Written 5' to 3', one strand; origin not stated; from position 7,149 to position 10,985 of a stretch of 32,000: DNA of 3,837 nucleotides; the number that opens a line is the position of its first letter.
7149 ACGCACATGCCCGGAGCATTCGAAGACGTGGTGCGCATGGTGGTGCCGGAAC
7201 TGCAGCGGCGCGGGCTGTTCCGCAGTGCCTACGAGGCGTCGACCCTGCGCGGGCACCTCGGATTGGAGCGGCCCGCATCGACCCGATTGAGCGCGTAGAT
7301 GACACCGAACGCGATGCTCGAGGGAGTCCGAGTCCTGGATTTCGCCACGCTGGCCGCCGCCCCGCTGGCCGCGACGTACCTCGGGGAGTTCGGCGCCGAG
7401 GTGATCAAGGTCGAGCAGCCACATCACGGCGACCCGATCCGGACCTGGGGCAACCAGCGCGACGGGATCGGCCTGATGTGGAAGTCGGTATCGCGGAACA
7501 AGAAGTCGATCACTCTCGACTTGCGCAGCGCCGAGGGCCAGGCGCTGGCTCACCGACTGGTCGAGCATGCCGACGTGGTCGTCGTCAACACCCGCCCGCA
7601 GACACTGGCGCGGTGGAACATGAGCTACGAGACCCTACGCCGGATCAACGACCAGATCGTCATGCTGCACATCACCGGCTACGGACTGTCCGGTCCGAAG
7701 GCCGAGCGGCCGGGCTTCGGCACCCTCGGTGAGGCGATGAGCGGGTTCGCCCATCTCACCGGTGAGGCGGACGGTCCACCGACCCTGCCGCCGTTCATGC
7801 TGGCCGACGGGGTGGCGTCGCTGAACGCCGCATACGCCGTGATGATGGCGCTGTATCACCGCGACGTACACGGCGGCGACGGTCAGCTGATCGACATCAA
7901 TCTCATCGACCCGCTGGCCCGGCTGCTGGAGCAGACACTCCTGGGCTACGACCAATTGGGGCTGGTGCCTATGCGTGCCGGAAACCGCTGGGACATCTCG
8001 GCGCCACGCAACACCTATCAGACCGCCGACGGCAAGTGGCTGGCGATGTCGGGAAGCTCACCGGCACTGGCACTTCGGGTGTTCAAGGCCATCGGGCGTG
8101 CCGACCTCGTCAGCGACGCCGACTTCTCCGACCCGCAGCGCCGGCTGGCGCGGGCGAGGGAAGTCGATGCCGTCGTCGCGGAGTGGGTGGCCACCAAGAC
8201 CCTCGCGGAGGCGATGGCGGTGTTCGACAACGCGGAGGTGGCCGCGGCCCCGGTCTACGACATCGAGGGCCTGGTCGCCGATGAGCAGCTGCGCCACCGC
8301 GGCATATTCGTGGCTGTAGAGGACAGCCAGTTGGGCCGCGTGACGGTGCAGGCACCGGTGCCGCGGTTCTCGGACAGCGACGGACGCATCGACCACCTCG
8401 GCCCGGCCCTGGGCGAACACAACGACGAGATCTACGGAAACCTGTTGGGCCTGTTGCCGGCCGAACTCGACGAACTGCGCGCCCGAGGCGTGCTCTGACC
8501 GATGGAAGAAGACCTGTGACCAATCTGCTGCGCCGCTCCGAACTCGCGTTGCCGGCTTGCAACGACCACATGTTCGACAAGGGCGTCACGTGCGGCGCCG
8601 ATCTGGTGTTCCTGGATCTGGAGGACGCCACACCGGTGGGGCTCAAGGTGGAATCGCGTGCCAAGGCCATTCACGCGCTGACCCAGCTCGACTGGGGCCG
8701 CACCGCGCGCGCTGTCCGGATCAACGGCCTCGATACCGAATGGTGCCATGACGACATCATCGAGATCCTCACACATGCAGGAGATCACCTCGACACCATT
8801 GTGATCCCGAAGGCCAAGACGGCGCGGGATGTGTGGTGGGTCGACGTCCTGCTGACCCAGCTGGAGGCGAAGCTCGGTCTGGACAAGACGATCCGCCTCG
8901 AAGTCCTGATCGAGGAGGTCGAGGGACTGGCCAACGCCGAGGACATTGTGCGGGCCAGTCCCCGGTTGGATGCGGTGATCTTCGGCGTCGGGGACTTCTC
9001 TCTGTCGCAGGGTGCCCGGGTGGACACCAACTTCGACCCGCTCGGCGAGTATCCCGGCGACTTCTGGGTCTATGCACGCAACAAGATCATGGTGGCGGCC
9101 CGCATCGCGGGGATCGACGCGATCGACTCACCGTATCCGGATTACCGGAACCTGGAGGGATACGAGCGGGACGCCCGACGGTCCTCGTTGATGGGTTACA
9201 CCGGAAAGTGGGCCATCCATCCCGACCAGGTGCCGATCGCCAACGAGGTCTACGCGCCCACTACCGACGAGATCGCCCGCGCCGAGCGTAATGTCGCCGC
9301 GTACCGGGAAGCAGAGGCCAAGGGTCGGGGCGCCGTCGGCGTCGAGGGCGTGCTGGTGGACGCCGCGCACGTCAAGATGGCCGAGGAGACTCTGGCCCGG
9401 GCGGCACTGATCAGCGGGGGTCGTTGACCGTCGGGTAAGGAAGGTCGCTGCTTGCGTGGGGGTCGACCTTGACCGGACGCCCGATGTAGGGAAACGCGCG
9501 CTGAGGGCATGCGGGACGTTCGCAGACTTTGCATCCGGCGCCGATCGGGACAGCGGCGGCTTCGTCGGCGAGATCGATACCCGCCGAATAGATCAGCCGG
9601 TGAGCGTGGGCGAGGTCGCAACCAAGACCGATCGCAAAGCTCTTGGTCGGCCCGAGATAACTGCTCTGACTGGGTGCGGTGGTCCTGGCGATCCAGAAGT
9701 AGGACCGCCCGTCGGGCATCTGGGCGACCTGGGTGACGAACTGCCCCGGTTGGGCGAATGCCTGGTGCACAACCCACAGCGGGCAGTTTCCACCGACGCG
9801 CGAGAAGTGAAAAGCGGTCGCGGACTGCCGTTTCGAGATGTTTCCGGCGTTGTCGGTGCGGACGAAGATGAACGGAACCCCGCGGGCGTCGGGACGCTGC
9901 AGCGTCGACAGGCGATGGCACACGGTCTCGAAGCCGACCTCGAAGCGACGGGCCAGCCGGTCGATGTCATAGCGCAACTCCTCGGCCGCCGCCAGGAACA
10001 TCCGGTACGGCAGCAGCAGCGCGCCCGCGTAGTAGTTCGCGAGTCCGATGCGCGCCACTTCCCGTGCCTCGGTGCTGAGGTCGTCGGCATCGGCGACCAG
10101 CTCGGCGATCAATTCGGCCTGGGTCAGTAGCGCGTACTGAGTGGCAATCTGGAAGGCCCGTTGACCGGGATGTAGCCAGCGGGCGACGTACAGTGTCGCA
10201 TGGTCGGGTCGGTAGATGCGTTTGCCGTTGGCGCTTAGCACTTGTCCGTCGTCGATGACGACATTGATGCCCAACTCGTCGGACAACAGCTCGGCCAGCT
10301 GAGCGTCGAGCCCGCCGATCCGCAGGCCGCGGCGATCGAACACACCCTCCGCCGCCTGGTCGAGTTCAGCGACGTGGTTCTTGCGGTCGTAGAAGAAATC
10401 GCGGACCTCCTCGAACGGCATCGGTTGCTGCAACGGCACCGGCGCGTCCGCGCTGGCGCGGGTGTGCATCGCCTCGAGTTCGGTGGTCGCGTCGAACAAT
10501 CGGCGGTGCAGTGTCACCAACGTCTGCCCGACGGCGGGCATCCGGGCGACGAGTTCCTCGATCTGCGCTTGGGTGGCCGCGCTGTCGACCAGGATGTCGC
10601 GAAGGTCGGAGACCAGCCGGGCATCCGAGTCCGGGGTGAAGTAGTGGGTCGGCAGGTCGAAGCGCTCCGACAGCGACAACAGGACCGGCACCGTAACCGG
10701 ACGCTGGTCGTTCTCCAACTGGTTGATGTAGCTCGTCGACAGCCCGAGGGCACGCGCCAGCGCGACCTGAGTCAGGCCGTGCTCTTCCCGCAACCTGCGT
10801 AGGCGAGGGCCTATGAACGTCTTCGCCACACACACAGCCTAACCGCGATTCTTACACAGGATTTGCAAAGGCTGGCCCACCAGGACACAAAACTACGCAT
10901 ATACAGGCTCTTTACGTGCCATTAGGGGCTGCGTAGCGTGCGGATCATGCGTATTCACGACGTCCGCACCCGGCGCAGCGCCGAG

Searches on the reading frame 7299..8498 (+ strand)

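Call 9: search_protein_families(library=pfam, proteins=[window:7299-8498:+], max_evalue=0.001)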
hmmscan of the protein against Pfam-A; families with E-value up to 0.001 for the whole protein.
window:7299-8498:+ (399 aa): 1 family
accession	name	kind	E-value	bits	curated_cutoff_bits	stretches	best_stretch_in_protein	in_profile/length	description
PF02515.22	CoA_transf_3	-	1.3e-114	383.6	23.3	1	7-375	1-366/366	CoA-transferase family III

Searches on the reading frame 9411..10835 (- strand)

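Call 9: search_protein_families(library=pfam, proteins=[window:9411-10835:-], max_evalue=0.001)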
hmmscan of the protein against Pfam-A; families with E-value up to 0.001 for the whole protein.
window:9411-10835:- (474 aa): 6 families
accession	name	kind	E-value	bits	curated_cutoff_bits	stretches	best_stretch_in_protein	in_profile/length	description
PF09856.14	ScfRs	-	4e-70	235.1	24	1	311-467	1-157/157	Short-chain fatty acyl coenzyme A regulator, C-terminal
PF06114.19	Peptidase_M78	-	1.9e-24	86.3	22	1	186-310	2-123/123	IrrE N-terminal-like domain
PF01381.28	HTH_3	-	7.5e-14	52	23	1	12-66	1-55/55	Helix-turn-helix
PF13560.12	HTH_31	-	1e-12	48.6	27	1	9-61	3-56/64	Helix-turn-helix domain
PF12844.13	HTH_19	-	9.4e-10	38.7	30.2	1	9-65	1-57/64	Helix-turn-helix domain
PF13413.12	HTH_25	-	0.00031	21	24.6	1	11-44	1-34/62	Helix-turn-helix domain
